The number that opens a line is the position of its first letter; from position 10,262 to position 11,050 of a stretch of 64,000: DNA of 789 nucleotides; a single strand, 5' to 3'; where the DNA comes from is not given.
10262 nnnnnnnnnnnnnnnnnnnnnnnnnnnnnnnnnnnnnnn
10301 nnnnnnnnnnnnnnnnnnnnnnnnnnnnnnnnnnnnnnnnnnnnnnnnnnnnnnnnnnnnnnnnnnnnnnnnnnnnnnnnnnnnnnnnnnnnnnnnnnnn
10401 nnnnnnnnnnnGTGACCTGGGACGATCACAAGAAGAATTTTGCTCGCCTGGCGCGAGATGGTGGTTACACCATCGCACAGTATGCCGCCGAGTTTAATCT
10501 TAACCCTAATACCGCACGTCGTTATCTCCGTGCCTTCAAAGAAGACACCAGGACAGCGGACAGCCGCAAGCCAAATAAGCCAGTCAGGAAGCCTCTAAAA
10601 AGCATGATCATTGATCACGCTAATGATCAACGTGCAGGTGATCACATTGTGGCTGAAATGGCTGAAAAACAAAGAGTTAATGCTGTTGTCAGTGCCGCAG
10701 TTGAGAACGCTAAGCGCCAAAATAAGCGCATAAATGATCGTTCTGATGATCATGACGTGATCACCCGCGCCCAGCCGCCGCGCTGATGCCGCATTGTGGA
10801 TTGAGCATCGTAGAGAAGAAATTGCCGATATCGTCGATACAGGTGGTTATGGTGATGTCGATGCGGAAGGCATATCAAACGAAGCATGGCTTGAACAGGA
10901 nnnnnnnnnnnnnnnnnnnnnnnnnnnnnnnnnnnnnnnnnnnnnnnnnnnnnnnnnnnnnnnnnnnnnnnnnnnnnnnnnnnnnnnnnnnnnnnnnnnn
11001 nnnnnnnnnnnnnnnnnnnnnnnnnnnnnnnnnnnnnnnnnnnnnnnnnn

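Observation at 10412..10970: pacA shortened and frameshifted while the pac site and pacB are intact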

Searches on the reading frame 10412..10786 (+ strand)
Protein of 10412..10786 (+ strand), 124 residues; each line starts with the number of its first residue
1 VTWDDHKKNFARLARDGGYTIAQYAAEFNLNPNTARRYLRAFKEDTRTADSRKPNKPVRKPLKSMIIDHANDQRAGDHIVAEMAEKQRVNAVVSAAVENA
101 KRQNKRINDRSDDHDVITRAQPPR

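Call 33: search_protein_families(library=pfam, proteins=[window:10412-10783:+], max_evalue=0.01)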
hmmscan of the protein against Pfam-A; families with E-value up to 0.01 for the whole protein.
window:10412-10783:+ (124 aa): 3 families
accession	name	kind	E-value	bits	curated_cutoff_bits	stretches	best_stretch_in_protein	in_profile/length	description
PF13384.12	HTH_23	-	0.00036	20.7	24.6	1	10-44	10-43/50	Homeodomain-like domain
PF13412.12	HTH_24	-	0.0026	17.7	21.9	1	13-45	12-44/48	Winged helix-turn-helix DNA-binding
PF13518.12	HTH_28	-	0.0044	17.5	25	1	7-44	2-38/52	Helix-turn-helix domain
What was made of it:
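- On P1-type PacA (pacase recognition subunit; phrog_1711): HTH_23, HTH_24 and HTH_28 match aa 7-45, but all are below the Pfam gathering scores (call 33).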

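Call 34: search_protein_families(library=phrogs, proteins=[window:10412-10783:+], max_evalue=0.001)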
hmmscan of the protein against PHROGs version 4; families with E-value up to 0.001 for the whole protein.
window:10412-10783:+ (124 aa): 4 families
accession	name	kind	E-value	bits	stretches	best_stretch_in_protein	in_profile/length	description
phrog_1711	-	head and packaging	2.5e-55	189.2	1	1-121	1-118/417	terminase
phrog_370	-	head and packaging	2.3e-05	25.4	1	3-104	6-118/284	terminase small subunit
phrog_1157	-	integration and excision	6.5e-05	23.3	1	11-85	11-77/422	transposase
phrog_4494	-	unknown function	9.1e-05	23.9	1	15-97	15-95/109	-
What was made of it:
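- On P1-type PacA (pacase recognition subunit; phrog_1711): The PHROG match covers profile positions 1-118 of 417 (call 34).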

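Call 45: find_encoding_contigs(protein=window:10412-10786:+, flank=3000, max_places=10)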
Protein window:10412-10786:+ (124 aa): 18 contigs read that carry it; 2 places shown.
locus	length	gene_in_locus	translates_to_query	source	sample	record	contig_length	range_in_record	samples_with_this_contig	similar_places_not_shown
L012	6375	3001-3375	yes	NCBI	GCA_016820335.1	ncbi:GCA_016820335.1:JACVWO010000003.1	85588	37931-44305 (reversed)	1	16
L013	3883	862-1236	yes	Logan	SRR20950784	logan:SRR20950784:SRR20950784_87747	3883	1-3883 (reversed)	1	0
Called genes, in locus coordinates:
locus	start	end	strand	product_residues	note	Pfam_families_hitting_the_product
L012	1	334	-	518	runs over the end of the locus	PF12161:HsdM_N, PF02384:N6_Mtase, PF07669:Eco57I (weak)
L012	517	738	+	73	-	PF02604:PhdYeFM_antitox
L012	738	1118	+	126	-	PF02661:Fic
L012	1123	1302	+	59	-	-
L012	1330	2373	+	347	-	PF06147:DUF968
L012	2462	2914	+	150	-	PF25716:BPP1_LPA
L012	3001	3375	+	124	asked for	-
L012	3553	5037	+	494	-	-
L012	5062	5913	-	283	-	PF27008:Phage_P7_repressor_C1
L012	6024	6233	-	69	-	-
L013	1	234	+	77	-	?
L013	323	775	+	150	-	PF25716:BPP1_LPA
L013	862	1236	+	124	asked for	-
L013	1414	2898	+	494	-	-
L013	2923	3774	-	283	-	PF27008:Phage_P7_repressor_C1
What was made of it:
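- The allele is real and inherited: the exact 124-aa product is on 18 public contigs (call 45).
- Tried and rejected: The exact-protein look-up then rejected that by finding 18 contigs (call 45).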

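Call 55: search_protein_families(library=ncbifam, proteins=[window:10412-10783:+], max_evalue=0.01)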
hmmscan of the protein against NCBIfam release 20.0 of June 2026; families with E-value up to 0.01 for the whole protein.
window:10412-10783:+ (124 aa): 3 families
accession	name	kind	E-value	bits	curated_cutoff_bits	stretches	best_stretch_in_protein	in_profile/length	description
NF033546.1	transpos_IS21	equivalog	5.4e-05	22.9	160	1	12-86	2-82/294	IS21 family transposase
NF033516.0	transpos_IS3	equivalog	0.00014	21.3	160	1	7-101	3-86/369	IS3 family transposase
NF033577.2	transpos_IS481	equivalog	0.0022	17.6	224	1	7-99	2-100/284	IS481 family transposase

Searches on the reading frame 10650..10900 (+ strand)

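Call 33: search_protein_families(library=pfam, proteins=[L004:2001-3191:+], max_evalue=0.01)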
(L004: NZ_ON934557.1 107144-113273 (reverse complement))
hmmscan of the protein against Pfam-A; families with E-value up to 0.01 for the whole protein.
L004:2001-3191:+ (397 aa): 2 families
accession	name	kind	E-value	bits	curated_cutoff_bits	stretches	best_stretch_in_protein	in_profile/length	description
PF13384.12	HTH_23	-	0.00055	20.1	24.6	1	10-44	10-43/50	Homeodomain-like domain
PF13518.12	HTH_28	-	0.0051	17.3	25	0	7-44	2-38/52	Helix-turn-helix domain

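Call 34: search_protein_families(library=phrogs, proteins=[L004:2001-3191:+], max_evalue=0.001)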
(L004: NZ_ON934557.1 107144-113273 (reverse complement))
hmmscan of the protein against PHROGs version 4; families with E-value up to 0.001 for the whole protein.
L004:2001-3191:+ (397 aa): 5 families
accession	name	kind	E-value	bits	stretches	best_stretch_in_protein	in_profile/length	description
phrog_1711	-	head and packaging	1.1e-202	674.6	1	1-397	1-402/417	terminase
phrog_23417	-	unknown function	1.7e-59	199.6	1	293-397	1-105/105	-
phrog_370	-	head and packaging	0.00019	22.4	1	3-104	6-118/284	terminase small subunit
phrog_1157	-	integration and excision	0.00056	20.2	1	11-77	11-76/422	transposase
phrog_4494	-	unknown function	0.00065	21.2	0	16-96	16-94/109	-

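Call 35: search_dna_similar(query=L004:2001-3191:+, collection=plasmids, mode=protein, rows=spread, max_rows=40)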
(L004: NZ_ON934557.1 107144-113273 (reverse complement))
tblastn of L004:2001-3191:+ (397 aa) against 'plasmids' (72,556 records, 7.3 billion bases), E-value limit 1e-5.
Records with a match: 600; places in all: 606; records where one place covers at least 80% of the query: 572.
Best place of each record, by identity: >=99% 36; 95-99% 521; 90-95% 13; 80-90% 2; 60-80% 5; <60% 23.
By first word of the organism name: Escherichia 516; Salmonella 49; Citrobacter 9; Klebsiella 8; Pantoea 6; Shigella 4; Leclercia 2; Serratia 2; Enterobacter 2; Xenorhabdus 1; and 1 more.
By predicted mobility (MOB-suite, as given by PLSDB): non-mobilizable 520; mobilizable 67; conjugative 13.
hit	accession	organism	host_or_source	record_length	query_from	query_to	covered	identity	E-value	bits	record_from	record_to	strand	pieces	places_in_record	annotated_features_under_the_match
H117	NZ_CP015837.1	Escherichia coli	Homo sapiens,urine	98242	1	397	100%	99.7%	0e+0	639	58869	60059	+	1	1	hypothetical protein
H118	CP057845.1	Escherichia coli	culture,Pooled pig faecal samples ...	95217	1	397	100%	99.5%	0e+0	637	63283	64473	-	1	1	terminase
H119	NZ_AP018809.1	Escherichia coli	Bos taurus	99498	1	397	100%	99.2%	0e+0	636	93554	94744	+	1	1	hypothetical protein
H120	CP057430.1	Escherichia coli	culture,Pooled pig faecal samples ...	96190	1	397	100%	99.0%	0e+0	635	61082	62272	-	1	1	terminase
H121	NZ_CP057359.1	Escherichia fergusonii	culture,Pooled pig faecal samples ...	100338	1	397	100%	98.7%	0e+0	632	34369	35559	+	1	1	hypothetical protein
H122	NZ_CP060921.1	Escherichia coli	Homo sapiens,urine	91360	1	397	100%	98.7%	0e+0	631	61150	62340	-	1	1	hypothetical protein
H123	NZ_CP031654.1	Escherichia coli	dog,foreleg infected wound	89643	1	397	100%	98.5%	0e+0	630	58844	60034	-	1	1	hypothetical protein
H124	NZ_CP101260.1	Escherichia coli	Homo sapiens,cell culture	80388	1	397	100%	98.5%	0e+0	630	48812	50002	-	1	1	hypothetical protein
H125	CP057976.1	Escherichia coli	culture,Pooled cattle faecal samples ...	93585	1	397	100%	98.5%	0e+0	630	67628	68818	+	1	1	terminase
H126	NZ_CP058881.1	Escherichia coli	Stanley WWTPs_29 WWTPs effluent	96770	1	397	100%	98.5%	0e+0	630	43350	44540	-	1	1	hypothetical protein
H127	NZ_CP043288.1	Escherichia coli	Homo sapiens,pure culture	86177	1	397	100%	98.5%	0e+0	628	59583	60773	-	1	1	terminase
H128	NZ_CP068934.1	Escherichia coli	Homo sapiens,Plasmid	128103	1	397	100%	98.2%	0e+0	628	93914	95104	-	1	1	terminase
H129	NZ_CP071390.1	Salmonella enterica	food additive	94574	1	397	100%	97.5%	0e+0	625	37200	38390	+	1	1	hypothetical protein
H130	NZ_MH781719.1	Klebsiella pneumoniae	-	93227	1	397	100%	97.2%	0e+0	623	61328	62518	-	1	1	terminase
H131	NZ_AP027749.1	Escherichia coli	-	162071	1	397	100%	97.0%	0e+0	621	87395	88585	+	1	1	terminase A protein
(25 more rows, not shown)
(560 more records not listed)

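Call 54: search_solved_structures(query=L004:2001-3191:+, max_evalue=1)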
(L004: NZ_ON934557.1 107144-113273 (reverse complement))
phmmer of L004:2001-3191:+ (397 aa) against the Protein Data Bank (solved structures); distinct sequences matched with E-value up to 1: 2.
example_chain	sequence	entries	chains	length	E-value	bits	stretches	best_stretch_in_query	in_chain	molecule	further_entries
3qc1_A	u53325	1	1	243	0.044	16.1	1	299-388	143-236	Immunoglobulin-binding protein 1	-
4ri0_A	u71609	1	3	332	0.79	12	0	55-117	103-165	Serine protease HTRA3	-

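Call 55: search_protein_families(library=ncbifam, proteins=[L004:2001-3191:+], max_evalue=0.01)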
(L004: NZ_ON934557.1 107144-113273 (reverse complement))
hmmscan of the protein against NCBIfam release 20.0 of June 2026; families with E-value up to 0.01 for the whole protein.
L004:2001-3191:+ (397 aa): 2 families
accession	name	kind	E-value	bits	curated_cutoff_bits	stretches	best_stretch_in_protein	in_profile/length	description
NF033546.1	transpos_IS21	equivalog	0.00043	19.9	160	1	12-86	2-82/294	IS21 family transposase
NF033516.0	transpos_IS3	equivalog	0.0007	18.9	160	1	7-121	3-82/369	IS3 family transposase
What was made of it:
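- Tried and rejected: Pfam, NCBIfam and PDB sequence searches aimed at defining the lost PacA domains gave only sub-threshold N-terminal HTH matches and no solved homologue (calls 33, 54, 55).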
